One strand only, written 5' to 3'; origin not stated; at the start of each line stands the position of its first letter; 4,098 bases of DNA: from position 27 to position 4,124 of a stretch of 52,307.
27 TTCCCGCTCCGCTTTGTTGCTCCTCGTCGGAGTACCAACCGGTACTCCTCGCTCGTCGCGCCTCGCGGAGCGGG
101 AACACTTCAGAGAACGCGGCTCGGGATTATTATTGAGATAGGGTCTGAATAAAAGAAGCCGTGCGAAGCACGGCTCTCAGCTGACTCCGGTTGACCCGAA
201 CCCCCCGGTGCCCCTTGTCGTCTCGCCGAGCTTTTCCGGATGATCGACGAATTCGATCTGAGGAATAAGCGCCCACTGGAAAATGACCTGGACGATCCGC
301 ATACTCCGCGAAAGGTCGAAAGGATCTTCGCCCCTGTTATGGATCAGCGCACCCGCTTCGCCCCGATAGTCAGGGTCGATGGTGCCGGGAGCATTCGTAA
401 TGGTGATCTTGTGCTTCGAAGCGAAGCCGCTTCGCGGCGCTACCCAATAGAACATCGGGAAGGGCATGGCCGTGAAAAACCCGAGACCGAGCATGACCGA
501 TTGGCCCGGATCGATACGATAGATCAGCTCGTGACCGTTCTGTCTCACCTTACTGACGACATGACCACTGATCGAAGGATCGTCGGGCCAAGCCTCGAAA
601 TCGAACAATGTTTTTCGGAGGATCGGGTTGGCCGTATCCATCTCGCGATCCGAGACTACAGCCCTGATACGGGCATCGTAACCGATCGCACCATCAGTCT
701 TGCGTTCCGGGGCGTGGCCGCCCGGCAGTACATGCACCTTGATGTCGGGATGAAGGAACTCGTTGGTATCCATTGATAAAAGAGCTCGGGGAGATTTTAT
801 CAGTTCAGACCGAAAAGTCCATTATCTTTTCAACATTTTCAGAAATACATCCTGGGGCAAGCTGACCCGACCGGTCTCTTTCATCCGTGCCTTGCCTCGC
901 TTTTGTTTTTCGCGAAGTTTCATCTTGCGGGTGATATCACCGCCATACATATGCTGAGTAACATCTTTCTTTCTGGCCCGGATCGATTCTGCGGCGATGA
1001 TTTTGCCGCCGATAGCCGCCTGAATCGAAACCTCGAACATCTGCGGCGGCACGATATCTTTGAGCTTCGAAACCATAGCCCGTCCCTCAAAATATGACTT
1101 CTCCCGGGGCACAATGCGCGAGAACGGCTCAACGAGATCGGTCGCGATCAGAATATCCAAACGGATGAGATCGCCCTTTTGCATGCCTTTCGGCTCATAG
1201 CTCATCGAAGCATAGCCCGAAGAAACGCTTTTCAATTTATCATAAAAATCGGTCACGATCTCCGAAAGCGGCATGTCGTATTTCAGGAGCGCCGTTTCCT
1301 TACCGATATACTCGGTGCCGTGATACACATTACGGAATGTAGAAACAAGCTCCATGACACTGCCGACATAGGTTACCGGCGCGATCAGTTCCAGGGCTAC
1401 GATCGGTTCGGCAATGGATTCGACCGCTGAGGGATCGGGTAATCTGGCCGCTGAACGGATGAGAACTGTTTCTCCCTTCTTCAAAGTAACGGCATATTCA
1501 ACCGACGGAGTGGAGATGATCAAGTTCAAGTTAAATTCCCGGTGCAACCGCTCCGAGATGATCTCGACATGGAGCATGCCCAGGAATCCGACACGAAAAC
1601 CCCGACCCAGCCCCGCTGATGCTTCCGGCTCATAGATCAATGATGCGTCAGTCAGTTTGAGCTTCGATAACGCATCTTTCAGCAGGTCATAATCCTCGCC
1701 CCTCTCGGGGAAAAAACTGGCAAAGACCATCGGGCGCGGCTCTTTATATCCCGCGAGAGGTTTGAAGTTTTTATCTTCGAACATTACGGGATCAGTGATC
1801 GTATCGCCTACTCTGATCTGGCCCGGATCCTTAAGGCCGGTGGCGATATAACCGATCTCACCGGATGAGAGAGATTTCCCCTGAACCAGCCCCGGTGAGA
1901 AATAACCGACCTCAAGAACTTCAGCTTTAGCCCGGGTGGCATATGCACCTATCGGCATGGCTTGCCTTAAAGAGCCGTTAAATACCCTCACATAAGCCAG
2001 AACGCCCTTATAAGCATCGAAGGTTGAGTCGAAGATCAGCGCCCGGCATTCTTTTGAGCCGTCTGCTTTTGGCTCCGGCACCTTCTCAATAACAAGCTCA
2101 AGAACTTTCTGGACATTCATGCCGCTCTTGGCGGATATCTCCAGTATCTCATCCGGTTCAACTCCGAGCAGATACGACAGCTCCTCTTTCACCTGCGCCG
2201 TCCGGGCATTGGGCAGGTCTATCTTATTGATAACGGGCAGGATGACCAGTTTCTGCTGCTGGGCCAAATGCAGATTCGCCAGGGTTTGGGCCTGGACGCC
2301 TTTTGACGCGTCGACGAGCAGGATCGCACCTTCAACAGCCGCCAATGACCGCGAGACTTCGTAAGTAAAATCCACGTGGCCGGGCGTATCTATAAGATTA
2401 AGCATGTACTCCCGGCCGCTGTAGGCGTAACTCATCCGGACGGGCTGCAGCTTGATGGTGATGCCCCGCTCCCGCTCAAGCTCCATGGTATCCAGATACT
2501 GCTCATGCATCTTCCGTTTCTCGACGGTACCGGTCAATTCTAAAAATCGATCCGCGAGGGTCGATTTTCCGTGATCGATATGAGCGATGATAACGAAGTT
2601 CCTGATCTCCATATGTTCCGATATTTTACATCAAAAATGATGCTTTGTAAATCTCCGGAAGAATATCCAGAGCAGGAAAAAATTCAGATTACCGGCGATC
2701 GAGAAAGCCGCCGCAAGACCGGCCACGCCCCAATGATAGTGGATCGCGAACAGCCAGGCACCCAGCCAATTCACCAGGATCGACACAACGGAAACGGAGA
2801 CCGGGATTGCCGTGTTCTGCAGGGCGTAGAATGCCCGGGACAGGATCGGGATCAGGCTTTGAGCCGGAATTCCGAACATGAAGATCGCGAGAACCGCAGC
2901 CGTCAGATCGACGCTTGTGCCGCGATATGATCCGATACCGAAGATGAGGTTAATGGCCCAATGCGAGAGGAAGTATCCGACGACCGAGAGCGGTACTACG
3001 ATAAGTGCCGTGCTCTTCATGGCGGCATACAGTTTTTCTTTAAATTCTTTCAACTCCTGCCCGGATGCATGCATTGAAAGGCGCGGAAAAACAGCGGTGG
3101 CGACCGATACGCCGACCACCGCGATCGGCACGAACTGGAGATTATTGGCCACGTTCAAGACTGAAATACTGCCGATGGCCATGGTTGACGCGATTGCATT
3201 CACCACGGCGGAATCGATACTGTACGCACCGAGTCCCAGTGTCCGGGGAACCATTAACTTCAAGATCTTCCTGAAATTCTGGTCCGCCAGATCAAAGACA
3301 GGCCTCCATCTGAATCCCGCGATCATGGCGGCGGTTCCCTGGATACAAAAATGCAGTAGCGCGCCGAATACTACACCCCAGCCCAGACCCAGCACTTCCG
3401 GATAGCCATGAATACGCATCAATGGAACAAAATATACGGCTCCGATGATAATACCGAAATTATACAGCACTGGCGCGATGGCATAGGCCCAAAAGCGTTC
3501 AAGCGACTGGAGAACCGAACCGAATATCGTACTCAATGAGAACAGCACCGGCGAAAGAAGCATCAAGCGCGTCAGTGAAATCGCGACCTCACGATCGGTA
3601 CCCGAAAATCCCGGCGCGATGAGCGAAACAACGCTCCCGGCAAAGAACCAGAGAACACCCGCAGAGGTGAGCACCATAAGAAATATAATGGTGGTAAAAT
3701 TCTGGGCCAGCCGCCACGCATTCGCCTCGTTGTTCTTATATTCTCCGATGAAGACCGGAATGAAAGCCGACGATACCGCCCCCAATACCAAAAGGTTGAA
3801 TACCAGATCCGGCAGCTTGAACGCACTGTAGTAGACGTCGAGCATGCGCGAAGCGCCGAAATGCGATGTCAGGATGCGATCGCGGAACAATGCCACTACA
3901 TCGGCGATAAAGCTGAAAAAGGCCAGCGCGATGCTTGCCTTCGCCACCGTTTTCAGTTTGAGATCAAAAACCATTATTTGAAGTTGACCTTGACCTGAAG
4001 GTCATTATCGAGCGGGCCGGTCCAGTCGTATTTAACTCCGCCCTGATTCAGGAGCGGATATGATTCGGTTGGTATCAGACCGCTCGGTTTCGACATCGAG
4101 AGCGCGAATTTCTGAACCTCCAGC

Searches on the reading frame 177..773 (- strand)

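Call 23: search_protein_families(library=pfam, proteins=[window:177-773:-], max_evalue=0.00001)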
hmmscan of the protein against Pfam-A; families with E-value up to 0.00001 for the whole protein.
window:177-773:- (198 aa): 2 families
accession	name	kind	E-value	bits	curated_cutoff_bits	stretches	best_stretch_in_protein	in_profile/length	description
PF00692.24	dUTPase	-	3e-14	53.3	22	1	87-196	26-129/129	dUTPase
PF22769.1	DCD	-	6.7e-06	26.7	27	1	86-166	72-151/153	dCTP deaminase-like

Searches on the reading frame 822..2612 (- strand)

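Call 13: search_protein_families(library=pfam, proteins=[window:822-2612:-], max_evalue=0.00001)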
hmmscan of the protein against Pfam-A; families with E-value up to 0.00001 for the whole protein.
window:822-2612:- (596 aa): 4 families
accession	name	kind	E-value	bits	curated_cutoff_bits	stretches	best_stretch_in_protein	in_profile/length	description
PF00009.33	GTP_EFTU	-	6.7e-56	189.3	26.5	1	2-179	2-187/188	Elongation factor Tu GTP binding domain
PF06421.17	LepA_C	-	4.7e-39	133.3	29.7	1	491-595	3-107/107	GTP-binding protein LepA C-terminus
PF00679.30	EFG_C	-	1.8e-16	60.4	27.9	1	400-480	2-81/89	Elongation factor G C-terminus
PF00071.28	Ras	-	1.1e-06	28.8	21.6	1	44-178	23-160/162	Ras family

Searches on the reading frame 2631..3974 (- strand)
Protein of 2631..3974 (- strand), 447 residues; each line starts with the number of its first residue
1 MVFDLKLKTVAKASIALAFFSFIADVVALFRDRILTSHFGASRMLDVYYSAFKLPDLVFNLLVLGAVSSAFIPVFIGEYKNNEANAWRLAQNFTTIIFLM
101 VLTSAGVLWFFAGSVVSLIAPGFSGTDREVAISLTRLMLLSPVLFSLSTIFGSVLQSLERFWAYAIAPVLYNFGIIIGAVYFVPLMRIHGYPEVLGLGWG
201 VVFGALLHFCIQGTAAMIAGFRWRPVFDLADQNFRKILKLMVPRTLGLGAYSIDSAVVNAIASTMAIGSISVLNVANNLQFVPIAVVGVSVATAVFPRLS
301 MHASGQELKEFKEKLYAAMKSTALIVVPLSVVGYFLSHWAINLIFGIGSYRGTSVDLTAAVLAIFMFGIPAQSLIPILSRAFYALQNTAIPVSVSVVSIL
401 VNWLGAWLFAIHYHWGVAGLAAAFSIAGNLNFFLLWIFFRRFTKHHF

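Call 13: search_protein_families(library=pfam, proteins=[window:2631-3974:-], max_evalue=0.00001)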
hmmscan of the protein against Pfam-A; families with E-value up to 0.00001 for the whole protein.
window:2631-3974:- (447 aa): 2 families
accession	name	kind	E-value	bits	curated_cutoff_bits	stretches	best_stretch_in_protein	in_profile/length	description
PF03023.19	MurJ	-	2.4e-88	297.1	27.4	1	37-442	3-402/451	Lipid II flippase MurJ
PF01554.23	MatE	-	1.4e-07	31.7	24.9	1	255-407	13-160/161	MatE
